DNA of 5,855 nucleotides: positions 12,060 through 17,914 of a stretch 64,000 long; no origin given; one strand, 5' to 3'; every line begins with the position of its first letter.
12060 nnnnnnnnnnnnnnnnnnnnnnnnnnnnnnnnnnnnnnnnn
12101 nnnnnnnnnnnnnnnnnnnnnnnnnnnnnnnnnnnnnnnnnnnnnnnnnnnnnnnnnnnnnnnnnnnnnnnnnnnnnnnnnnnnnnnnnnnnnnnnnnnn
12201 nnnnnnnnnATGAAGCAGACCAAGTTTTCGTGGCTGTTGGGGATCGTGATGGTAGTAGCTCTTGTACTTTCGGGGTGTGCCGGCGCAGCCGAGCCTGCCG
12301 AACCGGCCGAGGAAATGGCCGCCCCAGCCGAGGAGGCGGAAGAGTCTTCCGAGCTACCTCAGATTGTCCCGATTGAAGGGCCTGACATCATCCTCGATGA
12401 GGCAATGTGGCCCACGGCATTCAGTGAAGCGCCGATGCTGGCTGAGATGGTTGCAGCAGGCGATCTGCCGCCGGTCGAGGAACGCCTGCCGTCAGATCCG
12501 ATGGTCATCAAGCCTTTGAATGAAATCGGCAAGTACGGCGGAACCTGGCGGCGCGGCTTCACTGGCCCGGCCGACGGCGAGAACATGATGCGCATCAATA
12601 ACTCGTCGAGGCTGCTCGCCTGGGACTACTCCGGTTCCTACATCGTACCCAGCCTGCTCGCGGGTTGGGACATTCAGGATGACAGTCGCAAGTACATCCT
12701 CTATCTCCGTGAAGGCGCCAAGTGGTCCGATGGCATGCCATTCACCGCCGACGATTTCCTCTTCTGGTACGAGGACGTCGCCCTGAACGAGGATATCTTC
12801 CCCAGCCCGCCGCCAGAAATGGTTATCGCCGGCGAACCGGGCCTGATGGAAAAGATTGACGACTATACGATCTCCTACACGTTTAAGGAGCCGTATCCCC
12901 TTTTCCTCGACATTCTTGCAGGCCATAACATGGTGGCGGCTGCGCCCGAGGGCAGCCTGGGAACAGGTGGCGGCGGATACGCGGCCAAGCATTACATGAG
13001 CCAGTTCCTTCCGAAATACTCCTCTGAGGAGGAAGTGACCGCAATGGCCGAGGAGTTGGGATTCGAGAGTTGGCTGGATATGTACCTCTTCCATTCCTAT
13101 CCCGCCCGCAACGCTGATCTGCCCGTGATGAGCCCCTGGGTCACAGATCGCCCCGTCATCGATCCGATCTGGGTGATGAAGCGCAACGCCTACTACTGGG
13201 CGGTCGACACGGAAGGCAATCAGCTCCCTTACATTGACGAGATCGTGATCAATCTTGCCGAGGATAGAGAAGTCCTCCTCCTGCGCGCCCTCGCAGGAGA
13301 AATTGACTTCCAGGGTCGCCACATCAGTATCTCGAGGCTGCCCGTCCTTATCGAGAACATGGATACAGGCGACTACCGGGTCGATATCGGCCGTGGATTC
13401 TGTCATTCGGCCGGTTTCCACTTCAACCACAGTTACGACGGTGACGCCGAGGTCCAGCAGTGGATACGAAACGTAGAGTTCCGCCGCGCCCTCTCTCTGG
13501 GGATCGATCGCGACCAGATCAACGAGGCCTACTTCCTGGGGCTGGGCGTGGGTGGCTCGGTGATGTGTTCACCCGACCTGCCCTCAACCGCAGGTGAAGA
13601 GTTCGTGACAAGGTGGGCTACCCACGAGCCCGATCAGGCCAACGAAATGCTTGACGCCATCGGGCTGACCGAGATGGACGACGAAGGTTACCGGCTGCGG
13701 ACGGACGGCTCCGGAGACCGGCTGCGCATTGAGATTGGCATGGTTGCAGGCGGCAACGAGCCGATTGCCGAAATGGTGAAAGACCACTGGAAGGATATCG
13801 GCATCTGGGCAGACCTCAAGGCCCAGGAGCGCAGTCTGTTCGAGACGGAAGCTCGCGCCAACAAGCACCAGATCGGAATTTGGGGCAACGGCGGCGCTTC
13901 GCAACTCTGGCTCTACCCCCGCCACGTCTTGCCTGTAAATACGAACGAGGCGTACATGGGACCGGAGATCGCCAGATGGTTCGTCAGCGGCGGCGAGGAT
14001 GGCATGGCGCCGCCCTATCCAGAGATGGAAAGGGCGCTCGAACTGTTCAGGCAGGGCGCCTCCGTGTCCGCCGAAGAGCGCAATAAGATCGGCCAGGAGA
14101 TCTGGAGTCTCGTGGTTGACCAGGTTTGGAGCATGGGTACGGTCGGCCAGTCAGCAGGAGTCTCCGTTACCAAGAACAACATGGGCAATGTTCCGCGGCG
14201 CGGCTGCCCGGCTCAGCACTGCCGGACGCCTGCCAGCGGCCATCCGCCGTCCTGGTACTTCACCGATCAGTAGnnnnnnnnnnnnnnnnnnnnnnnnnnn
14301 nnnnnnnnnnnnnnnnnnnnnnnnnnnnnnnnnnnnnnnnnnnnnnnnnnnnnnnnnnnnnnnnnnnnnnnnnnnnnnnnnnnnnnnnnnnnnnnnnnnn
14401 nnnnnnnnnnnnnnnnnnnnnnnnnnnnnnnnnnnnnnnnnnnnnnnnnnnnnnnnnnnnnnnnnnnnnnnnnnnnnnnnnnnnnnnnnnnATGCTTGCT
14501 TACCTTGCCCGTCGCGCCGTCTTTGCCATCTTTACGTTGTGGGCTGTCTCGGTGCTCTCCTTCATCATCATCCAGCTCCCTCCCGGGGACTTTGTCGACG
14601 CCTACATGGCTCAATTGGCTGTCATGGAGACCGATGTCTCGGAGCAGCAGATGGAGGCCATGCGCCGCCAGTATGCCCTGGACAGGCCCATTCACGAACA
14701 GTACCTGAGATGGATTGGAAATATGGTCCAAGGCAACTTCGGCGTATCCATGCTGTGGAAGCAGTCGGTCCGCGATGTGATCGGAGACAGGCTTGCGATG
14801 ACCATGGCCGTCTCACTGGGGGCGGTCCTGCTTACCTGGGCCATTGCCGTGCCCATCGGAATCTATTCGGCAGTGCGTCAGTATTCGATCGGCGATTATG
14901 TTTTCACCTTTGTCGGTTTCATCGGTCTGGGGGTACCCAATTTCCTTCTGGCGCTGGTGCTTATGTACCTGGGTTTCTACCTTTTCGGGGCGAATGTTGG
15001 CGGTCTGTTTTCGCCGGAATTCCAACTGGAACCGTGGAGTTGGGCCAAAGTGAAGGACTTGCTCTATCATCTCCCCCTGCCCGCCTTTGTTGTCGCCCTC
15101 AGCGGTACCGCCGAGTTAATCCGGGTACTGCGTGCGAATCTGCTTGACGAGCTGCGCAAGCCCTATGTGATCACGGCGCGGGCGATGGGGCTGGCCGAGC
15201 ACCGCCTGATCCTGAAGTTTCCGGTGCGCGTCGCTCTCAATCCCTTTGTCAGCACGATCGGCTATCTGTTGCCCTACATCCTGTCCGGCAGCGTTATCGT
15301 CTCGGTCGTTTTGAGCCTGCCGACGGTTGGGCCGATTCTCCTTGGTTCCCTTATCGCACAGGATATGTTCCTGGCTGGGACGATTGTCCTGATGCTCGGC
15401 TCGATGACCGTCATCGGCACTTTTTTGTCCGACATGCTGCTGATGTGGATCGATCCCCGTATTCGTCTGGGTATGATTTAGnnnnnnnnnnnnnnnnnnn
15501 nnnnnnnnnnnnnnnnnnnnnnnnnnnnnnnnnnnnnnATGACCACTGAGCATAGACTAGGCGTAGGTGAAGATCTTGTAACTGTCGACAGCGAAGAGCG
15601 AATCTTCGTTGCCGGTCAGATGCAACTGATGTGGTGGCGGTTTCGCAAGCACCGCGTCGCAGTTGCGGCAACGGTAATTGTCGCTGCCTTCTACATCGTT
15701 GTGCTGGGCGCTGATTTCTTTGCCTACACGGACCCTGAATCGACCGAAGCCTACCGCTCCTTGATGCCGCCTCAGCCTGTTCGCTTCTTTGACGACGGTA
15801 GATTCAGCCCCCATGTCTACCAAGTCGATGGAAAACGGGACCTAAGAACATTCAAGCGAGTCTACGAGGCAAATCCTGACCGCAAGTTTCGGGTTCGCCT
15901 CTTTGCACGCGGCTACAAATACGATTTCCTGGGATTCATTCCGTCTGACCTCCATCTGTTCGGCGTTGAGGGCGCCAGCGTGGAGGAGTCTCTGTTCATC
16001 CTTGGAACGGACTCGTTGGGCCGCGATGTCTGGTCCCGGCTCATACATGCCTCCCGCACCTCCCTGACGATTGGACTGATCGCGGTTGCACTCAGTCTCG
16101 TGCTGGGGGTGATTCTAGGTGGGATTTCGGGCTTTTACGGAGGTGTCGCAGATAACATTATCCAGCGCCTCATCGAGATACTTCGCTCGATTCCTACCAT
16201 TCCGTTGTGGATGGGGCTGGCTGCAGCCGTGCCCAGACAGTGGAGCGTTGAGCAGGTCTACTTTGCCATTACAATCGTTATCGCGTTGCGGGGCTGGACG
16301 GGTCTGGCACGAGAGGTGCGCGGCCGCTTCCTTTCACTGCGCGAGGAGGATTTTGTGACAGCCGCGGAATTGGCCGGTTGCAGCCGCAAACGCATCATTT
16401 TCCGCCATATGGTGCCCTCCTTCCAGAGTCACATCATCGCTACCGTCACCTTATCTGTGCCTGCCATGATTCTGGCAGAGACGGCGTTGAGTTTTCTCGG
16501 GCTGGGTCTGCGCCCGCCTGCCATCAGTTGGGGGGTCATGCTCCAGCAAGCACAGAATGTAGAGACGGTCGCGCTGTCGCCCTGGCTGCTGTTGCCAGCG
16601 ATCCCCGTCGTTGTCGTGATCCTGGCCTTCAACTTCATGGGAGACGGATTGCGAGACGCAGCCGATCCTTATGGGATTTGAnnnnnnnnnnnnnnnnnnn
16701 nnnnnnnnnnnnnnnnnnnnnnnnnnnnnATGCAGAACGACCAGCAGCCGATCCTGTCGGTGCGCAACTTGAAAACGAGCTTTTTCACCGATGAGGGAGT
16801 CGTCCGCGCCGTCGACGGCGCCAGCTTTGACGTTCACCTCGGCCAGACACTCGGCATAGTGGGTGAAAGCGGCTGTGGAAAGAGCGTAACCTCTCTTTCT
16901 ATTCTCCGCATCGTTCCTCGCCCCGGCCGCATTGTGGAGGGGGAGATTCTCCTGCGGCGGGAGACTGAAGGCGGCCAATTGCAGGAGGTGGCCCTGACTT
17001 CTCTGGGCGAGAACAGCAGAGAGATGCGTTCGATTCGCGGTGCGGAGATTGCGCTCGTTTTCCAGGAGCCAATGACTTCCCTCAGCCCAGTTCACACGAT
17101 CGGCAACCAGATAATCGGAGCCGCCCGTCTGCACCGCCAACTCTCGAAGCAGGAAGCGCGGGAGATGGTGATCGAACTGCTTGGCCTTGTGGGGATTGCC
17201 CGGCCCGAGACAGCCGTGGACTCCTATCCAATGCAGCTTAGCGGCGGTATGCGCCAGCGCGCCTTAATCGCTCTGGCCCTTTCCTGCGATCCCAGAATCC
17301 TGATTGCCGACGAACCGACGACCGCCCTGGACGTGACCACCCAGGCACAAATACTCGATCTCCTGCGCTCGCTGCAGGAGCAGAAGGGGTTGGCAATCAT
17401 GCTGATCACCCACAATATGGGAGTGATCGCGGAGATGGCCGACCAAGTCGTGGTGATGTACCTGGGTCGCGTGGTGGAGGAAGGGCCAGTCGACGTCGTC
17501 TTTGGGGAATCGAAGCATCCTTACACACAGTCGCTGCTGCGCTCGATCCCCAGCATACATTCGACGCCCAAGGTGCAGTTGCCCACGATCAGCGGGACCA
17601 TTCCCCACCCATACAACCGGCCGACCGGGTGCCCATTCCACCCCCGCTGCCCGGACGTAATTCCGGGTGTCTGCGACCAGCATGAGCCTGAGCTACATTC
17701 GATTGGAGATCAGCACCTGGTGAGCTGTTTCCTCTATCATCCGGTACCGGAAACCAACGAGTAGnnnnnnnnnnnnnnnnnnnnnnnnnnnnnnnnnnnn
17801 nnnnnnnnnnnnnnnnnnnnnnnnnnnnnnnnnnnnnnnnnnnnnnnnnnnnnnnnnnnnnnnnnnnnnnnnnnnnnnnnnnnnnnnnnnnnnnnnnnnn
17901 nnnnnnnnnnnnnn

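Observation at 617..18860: Candidate copper-independent 'PAM-like' hydroxylation / N-dealkylation operon (PhyH dioxygenase + PAL-like lyases + glyoxylate-reductase-family dehydrogenase + peptide-type importer)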

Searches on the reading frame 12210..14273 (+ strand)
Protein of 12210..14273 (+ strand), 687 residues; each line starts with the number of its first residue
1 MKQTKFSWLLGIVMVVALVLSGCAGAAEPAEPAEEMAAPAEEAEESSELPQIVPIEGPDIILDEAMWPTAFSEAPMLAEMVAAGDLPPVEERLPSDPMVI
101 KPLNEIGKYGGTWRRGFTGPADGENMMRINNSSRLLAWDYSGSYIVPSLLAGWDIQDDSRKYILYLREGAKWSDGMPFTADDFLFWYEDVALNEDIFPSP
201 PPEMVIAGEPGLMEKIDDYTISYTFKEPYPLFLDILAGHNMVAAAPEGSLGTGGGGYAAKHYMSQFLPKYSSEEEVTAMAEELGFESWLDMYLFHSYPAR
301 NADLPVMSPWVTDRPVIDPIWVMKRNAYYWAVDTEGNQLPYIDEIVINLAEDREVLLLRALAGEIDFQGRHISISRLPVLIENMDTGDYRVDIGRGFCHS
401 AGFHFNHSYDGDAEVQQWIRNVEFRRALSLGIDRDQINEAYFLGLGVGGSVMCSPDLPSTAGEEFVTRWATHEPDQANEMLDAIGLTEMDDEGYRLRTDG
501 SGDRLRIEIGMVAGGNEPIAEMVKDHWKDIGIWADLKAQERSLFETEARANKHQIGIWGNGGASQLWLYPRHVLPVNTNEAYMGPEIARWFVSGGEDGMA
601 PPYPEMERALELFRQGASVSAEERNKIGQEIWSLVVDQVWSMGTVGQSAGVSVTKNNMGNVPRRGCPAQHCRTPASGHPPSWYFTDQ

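Call 4: search_protein_families(library=pfam, proteins=[window:12210-14273:+], max_evalue=0.01)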
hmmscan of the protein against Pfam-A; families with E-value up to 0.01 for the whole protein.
window:12210-14273:+ (687 aa): 1 family
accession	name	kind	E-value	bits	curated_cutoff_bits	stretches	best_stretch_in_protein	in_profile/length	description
PF00496.27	SBP_bac_5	-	2.7e-55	188.4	32.4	1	145-563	2-349/368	Bacterial extracellular solute-binding proteins, family 5 Middle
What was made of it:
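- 12210..14273 (+): Lipoprotein solute-binding protein, family 5 (cluster C, large type). Pfam SBP_bac_5 (call 4).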

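Call 57: search_solved_structures(query=window:12210-14273:+, max_evalue=1e-8)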
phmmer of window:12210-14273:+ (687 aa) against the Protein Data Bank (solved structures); distinct sequences matched with E-value up to 1e-8: 11.
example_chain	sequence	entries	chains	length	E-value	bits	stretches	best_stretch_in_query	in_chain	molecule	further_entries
5ipw_A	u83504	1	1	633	3.2e-107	362.7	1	69-683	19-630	Oligopeptide ABC transporter, periplasmic oligopeptide-binding protein, putative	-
7ver_A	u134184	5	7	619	4.7e-86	292.8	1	70-685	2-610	SPH1118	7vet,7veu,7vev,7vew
7veq_A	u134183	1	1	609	1.2e-85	291.4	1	70-685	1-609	SPH1118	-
6epy_A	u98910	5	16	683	3.1e-31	111.5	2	58-231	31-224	Periplasmic alpha-galactoside-binding protein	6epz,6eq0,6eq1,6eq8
4pft_A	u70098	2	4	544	5e-10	41.4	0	159-228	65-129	ABC transporter substrate-binding protein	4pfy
1vr5_A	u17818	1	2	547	5.1e-10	41.4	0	159-228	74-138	oligopeptide ABC transporter, periplasmic oligopeptide-binding protein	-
5isu_A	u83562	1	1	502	2.2e-09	39.3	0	137-233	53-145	Lmo0135 protein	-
5f1q_A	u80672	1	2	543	3.4e-09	38.7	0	133-180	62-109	Periplasmic dipeptide transport protein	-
4wed_A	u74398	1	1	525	4e-09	38.4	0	417-563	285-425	ABC transporter, periplasmic solute-binding protein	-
1dpe_A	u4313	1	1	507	7.9e-09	37.5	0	133-233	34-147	DIPEPTIDE-BINDING PROTEIN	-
1dpp_A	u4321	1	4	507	8.3e-09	37.4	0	133-233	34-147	DIPEPTIDE BINDING PROTEIN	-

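Call 60: search_solved_structures(query=window:12210-14273:+, max_evalue=1e-50, show_alignments=2)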
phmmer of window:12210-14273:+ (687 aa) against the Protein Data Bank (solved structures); distinct sequences matched with E-value up to 1e-50: 3.
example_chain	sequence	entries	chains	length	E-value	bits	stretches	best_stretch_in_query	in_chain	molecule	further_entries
5ipw_A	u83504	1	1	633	3.2e-107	362.7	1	69-683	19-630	Oligopeptide ABC transporter, periplasmic oligopeptide-binding protein, putative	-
7ver_A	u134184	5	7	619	4.7e-86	292.8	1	70-685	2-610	SPH1118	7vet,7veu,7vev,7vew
7veq_A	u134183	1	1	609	1.2e-85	291.4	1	70-685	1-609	SPH1118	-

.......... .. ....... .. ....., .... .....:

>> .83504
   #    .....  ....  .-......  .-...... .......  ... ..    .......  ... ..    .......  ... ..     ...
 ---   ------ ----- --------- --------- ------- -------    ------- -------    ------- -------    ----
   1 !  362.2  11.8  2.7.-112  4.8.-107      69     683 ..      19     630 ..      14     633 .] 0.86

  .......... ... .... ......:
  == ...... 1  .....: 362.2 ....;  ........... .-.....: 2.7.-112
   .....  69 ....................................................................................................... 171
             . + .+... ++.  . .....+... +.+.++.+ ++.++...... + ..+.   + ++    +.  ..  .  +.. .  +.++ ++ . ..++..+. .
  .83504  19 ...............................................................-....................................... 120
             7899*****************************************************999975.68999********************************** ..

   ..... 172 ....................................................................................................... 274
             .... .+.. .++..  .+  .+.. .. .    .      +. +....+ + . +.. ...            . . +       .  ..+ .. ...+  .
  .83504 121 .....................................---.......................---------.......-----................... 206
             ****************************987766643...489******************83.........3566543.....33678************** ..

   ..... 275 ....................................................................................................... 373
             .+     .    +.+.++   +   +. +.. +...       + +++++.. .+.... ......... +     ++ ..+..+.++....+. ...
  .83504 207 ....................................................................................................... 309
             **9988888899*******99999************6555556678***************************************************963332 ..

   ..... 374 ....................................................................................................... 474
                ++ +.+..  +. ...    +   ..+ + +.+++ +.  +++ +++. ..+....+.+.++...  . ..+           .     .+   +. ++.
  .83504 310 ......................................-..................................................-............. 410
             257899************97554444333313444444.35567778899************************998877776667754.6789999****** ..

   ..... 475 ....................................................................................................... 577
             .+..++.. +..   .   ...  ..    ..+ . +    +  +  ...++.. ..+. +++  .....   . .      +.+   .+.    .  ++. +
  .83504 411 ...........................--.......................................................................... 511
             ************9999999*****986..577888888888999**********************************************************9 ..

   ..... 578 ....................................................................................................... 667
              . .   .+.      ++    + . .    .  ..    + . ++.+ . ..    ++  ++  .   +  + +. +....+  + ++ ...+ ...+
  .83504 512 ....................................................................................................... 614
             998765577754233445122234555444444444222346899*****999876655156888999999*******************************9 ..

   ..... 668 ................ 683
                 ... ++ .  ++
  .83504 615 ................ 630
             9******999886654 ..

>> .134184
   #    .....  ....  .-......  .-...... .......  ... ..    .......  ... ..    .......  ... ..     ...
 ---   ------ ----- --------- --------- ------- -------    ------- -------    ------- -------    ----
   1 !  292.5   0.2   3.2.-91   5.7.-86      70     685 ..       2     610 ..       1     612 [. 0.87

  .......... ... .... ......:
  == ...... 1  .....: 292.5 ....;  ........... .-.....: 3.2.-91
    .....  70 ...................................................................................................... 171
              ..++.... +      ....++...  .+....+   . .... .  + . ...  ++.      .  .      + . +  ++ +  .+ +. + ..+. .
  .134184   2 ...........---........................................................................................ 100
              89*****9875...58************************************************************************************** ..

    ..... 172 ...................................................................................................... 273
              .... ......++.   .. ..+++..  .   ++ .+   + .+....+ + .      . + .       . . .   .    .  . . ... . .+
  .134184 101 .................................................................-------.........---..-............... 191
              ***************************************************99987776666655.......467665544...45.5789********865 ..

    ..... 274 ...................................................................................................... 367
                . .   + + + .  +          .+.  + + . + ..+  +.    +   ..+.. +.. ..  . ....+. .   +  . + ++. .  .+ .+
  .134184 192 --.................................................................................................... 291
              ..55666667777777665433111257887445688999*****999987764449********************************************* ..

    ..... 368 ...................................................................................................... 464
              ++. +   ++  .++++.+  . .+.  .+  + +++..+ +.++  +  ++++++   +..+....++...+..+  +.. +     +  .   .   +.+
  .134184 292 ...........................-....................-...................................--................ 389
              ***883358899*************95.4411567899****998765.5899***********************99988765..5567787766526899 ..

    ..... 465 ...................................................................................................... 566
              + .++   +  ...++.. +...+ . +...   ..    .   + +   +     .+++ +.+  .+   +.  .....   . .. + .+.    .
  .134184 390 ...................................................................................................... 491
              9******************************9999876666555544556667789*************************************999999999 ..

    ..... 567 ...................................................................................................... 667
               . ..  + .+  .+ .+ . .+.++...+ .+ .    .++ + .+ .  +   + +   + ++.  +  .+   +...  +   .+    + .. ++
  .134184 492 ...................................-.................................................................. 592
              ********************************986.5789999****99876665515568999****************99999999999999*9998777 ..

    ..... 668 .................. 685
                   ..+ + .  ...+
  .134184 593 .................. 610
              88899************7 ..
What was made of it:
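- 12210..14273 (+): PDB relatives: T. maritima OppA 5ipw 3e-107, pectin-oligomer binder SPH1118 5e-86, alpha-galactoside binder AgpA 3e-31, DppA only 8e-9 (calls 57, 60).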

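Call 82: search_protein_families(library=ncbifam, proteins=[window:12210-14273:+], max_evalue=0.00001)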
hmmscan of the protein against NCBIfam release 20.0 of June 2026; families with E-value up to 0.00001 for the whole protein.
window:12210-14273:+ (687 aa): 7 families
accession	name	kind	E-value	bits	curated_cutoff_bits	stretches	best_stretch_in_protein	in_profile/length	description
NF045467.1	Opp4A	equivalog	7.5e-24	83.9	650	2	340-558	237-455/556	oligopeptide ABC transporter substrate-binding protein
TIGR02294.1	nickel_nikA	equivalog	1.6e-16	59.9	393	1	309-563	167-403/501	nickel ABC transporter substrate-binding protein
TIGR04028.1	SBP_KPN_01854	hypoth_equivalog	2.1e-13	49.7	468.5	1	321-547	180-390/509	TIGR04028 family ABC transporter substrate-binding protein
NF047575.1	opine_bind_CntA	exception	1.3e-09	37.2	800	0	145-231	77-159/535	staphylopine-dependent metal ABC transporter substrate-binding lipoprotein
NF043070.1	DppA_dipep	equivalog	2.9e-09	36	1005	0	134-185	63-120/535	dipeptide ABC transporter periplasmic-binding protein DppA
NF007287.0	PRK09755.1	equivalog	5.1e-09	35.5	1098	1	138-187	69-118/535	ABC transporter substrate-binding protein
NF011684.0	PRK15104.1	equivalog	1.7e-06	27.1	947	0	139-190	77-126/543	oligopeptide ABC transporter substrate-binding protein OppA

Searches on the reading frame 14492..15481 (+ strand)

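Call 4: search_protein_families(library=pfam, proteins=[window:14492-15481:+], max_evalue=0.01)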
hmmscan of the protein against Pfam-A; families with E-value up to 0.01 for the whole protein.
window:14492-15481:+ (329 aa): 2 families
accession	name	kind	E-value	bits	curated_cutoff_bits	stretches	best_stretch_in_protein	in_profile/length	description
PF00528.27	BPD_transp_1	-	4.2e-23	82.5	26.4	1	119-325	1-183/184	Binding-protein-dependent transport system inner membrane component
PF19300.4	BPD_transp_1_N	-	1.2e-08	35.6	23.8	1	1-106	1-112/114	Binding-prot-dependent transport system membrane comp, N-term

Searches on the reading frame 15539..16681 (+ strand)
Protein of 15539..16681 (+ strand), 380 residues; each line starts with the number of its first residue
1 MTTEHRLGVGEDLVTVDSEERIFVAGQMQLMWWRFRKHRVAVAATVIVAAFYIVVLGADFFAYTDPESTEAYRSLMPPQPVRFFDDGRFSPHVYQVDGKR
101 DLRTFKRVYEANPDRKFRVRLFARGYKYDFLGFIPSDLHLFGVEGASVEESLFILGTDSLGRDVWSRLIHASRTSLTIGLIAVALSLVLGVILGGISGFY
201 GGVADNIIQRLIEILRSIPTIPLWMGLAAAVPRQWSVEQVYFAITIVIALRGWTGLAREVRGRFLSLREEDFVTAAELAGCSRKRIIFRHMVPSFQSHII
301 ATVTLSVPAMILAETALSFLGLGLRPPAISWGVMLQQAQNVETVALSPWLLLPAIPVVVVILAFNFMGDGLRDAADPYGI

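Call 4: search_protein_families(library=pfam, proteins=[window:15539-16681:+], max_evalue=0.01)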
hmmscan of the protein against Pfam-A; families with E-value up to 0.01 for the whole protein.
window:15539-16681:+ (380 aa): 2 families
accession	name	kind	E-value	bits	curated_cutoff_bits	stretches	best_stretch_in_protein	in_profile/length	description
PF00528.27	BPD_transp_1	-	9.7e-29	100.8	26.4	1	190-377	1-180/184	Binding-protein-dependent transport system inner membrane component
PF12911.12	OppC_N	-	1.2e-10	41.6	23.9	1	27-78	2-53/53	N-terminal TM domain of oligopeptide transport permease C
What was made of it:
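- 14492..16681 (+): Two ABC permeases (OppB/OppC type). Call 4.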

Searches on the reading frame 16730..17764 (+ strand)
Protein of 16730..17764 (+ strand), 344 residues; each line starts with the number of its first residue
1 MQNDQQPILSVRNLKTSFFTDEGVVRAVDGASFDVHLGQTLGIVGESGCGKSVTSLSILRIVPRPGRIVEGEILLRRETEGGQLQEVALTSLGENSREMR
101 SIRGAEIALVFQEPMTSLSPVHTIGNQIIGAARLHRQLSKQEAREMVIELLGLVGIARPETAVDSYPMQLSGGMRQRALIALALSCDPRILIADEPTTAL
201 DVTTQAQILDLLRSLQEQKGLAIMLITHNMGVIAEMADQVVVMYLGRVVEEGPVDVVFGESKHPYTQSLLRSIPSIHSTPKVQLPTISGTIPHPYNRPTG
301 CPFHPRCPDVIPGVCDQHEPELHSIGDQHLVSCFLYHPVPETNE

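Call 4: search_protein_families(library=pfam, proteins=[window:16730-17764:+], max_evalue=0.01)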
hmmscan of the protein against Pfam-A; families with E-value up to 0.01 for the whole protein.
window:16730-17764:+ (344 aa): 6 families
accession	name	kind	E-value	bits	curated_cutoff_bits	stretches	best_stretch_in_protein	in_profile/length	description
PF00005.33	ABC_tran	-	3e-23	83.4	25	1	29-198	2-137/137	ABC transporter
PF08352.17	oligo_HPY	-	1.2e-16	61.3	27.1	1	249-311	1-62/65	Oligopeptide/dipeptide transporter, C-terminal region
PF13304.12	AAA_21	-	1e-06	29.5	27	1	169-233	237-303/304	AAA domain, putative AbiEii toxin, Type IV TA system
PF02463.25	SMC_N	-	4.2e-05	23.5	40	1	84-244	56-212/220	RecF/RecN/SMC N terminal domain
PF13401.12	AAA_22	-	0.0015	19.3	27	0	43-227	10-122/130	AAA domain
PF11975.13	Glyco_hydro_4C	-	0.0067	16.9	24.1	1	200-270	110-179/211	Family 4 glycosyl hydrolase C-terminal domain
